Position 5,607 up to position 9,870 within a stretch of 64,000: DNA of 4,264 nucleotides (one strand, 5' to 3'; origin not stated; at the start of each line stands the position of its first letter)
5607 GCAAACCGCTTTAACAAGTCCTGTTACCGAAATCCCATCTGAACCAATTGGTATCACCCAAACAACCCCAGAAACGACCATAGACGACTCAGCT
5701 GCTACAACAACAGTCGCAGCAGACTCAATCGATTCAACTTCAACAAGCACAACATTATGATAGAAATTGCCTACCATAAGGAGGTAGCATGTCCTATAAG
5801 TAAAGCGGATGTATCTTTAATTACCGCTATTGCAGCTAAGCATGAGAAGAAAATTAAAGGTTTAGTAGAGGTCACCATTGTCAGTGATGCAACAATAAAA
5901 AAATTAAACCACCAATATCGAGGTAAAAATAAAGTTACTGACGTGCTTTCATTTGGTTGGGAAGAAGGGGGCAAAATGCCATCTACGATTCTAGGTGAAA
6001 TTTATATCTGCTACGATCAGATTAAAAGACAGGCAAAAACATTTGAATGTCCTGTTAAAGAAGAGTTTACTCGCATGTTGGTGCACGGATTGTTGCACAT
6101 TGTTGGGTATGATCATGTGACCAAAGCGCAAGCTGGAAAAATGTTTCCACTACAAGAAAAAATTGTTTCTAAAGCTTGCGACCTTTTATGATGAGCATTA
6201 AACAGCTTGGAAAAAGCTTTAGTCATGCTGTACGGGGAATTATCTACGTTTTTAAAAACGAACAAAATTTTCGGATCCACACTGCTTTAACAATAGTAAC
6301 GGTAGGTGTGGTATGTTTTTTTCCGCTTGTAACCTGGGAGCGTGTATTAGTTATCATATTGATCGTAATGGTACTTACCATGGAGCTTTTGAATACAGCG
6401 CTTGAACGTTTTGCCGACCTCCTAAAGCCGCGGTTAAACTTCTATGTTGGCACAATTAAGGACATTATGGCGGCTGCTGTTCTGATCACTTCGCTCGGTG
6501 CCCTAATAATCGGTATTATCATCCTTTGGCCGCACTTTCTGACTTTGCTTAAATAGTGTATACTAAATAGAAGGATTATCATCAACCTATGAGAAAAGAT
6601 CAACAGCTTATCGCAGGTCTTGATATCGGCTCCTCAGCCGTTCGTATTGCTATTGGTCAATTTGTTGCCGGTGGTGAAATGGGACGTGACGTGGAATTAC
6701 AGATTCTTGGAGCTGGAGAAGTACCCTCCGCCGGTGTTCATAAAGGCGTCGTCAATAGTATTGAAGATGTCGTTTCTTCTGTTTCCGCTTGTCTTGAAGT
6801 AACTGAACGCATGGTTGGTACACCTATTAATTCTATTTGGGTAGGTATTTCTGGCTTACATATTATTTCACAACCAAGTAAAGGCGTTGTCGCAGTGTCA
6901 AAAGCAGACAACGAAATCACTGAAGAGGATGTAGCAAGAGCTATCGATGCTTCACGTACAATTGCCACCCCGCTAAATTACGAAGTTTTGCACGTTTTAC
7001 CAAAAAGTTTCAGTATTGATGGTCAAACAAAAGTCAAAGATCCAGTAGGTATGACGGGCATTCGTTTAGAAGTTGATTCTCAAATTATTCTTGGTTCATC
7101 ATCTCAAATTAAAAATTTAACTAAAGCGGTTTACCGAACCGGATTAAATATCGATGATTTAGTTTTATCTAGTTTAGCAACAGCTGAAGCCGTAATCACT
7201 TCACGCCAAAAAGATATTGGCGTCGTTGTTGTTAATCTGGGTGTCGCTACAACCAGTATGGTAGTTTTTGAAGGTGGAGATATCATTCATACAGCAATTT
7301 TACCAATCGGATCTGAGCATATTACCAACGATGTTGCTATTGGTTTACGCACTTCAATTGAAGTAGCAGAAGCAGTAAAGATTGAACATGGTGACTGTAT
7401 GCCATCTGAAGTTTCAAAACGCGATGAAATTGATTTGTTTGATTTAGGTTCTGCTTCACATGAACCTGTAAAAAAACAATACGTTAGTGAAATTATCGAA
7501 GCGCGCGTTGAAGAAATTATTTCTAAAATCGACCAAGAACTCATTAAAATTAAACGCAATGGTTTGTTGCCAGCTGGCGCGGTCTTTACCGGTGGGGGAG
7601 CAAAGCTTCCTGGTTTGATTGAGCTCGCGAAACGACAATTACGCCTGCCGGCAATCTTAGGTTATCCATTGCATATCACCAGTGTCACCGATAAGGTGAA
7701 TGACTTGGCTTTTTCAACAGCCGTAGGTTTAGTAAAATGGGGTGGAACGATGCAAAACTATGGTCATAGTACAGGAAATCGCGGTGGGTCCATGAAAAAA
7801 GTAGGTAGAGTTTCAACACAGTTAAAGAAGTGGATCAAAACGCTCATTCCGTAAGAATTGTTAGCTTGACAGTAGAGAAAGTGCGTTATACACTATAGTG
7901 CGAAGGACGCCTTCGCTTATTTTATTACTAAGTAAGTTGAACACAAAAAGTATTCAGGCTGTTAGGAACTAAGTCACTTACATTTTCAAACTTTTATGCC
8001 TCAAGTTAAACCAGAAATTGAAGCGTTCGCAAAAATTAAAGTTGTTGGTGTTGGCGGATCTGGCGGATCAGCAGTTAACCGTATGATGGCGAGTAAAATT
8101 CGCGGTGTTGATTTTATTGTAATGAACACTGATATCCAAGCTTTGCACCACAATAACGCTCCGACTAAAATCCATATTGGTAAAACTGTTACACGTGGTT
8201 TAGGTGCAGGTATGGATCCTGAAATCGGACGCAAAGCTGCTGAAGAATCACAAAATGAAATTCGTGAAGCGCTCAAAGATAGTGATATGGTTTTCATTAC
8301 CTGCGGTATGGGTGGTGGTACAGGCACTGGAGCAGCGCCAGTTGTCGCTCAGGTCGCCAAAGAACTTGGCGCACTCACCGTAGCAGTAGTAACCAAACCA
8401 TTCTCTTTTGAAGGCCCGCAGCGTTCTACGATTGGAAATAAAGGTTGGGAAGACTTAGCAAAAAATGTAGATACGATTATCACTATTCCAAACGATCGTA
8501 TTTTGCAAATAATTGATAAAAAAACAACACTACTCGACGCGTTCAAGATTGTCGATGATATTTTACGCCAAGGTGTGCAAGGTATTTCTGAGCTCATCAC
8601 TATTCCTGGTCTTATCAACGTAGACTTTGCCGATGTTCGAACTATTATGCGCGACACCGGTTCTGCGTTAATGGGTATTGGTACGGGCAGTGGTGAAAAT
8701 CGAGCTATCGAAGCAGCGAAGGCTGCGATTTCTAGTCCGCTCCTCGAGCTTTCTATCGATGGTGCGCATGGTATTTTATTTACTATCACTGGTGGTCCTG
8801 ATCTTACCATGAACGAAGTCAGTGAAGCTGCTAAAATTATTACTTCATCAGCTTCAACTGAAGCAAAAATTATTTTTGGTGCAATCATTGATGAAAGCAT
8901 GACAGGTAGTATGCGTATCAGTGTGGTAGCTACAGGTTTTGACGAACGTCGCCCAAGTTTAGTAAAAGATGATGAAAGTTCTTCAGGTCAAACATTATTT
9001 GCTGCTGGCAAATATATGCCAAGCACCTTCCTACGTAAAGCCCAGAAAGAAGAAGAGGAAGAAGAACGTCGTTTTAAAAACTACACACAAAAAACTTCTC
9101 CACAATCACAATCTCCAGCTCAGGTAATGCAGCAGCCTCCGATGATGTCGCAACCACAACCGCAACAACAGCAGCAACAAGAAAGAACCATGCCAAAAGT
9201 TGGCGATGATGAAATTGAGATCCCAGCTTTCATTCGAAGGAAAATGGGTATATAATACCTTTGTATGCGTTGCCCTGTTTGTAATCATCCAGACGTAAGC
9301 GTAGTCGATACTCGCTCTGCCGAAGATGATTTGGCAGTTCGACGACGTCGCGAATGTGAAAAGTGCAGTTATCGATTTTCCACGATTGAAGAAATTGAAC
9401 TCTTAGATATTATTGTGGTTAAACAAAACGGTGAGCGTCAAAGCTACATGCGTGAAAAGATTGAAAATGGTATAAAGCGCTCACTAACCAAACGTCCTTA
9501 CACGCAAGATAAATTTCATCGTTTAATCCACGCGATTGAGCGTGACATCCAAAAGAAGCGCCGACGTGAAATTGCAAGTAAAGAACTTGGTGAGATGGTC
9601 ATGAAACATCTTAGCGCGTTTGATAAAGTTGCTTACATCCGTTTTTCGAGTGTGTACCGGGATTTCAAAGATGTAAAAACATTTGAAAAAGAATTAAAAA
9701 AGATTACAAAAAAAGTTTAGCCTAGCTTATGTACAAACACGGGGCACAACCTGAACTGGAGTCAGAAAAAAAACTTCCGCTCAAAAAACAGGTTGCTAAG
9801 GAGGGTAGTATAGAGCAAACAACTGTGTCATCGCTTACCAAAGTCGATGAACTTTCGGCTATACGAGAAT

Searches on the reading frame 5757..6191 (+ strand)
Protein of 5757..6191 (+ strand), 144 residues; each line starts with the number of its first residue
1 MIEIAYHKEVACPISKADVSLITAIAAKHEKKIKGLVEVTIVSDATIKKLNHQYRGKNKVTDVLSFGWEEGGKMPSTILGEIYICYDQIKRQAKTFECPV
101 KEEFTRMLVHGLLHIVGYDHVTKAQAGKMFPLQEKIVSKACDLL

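Call 103: search_protein_families(library=pfam, proteins=[window:5757-6191:+], max_evalue=0.001)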
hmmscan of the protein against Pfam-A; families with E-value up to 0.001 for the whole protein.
window:5757-6191:+ (144 aa): 1 family
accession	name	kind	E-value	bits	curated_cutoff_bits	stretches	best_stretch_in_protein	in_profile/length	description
PF02130.23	YbeY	-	2.1e-34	118.6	25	1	22-139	15-128/129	Endoribonuclease YbeY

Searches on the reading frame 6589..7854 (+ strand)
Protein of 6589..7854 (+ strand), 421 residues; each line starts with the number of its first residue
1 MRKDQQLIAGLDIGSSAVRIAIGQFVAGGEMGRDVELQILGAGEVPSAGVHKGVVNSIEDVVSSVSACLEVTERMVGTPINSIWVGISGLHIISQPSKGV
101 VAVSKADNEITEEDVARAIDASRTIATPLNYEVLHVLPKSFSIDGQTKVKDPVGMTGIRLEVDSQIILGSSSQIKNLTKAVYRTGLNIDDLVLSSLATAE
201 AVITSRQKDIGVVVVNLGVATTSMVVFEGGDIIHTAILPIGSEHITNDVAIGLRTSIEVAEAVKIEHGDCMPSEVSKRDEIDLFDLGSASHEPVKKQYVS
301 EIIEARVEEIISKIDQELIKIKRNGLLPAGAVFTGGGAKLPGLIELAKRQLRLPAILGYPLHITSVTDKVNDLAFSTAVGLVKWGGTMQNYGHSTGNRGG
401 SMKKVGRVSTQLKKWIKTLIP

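Call 66: search_protein_families(library=pfam, proteins=[window:6589-7854:+], max_evalue=0.001)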
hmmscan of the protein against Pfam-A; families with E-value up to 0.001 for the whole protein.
window:6589-7854:+ (421 aa): 4 families
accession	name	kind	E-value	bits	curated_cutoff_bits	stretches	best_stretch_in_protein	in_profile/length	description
PF14450.12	FtsA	-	2.2e-32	112.5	31.8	1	213-380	1-127/127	Cell division protein FtsA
PF02491.25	SHS2_FTSA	-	2.8e-26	92.1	25.4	1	89-167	1-78/79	SHS2 domain inserted in FTSA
PF06723.19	MreB_Mbl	-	3.9e-08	32.9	27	1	208-357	143-303/327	MreB/Mbl protein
PF11104.14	PilM_2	-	1.7e-05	24.4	27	0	200-267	170-237/340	Type IV pilus assembly protein PilM;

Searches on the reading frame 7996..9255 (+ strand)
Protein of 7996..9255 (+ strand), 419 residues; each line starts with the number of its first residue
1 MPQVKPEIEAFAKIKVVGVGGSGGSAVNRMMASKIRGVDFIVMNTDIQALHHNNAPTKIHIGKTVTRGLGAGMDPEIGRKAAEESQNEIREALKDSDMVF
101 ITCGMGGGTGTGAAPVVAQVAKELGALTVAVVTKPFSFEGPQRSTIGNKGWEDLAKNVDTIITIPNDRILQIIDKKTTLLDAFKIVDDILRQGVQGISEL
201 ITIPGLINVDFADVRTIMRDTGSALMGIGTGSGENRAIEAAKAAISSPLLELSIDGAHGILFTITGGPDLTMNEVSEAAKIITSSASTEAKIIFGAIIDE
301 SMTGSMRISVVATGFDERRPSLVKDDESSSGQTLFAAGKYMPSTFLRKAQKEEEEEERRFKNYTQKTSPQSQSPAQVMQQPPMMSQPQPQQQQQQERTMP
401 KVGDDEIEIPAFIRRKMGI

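Call 66: search_protein_families(library=pfam, proteins=[window:7996-9255:+], max_evalue=0.001)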
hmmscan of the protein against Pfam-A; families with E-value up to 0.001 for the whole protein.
window:7996-9255:+ (419 aa): 2 families
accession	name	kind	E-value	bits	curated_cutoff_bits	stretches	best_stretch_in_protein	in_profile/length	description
PF00091.31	Tubulin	-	6.1e-49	167.3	33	1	13-174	1-190/190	Tubulin/FtsZ family, GTPase domain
PF12327.13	FtsZ_C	-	2.9e-34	117.7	27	1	222-316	1-95/95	FtsZ family, C-terminal domain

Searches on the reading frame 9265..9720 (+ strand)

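Call 103: search_protein_families(library=pfam, proteins=[window:9265-9720:+], max_evalue=0.001)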
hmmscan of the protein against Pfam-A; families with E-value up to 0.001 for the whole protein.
window:9265-9720:+ (151 aa): 2 families
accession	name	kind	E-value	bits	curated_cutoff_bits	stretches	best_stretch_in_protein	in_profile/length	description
PF03477.21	ATP-cone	-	2.5e-18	66.8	25.8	1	50-136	2-87/88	ATP cone domain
PF22811.2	Zn_ribbon_NrdR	-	5.8e-18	65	27.2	1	1-42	1-42/42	Transcriptional repressor NrdR-like, N-terminal domain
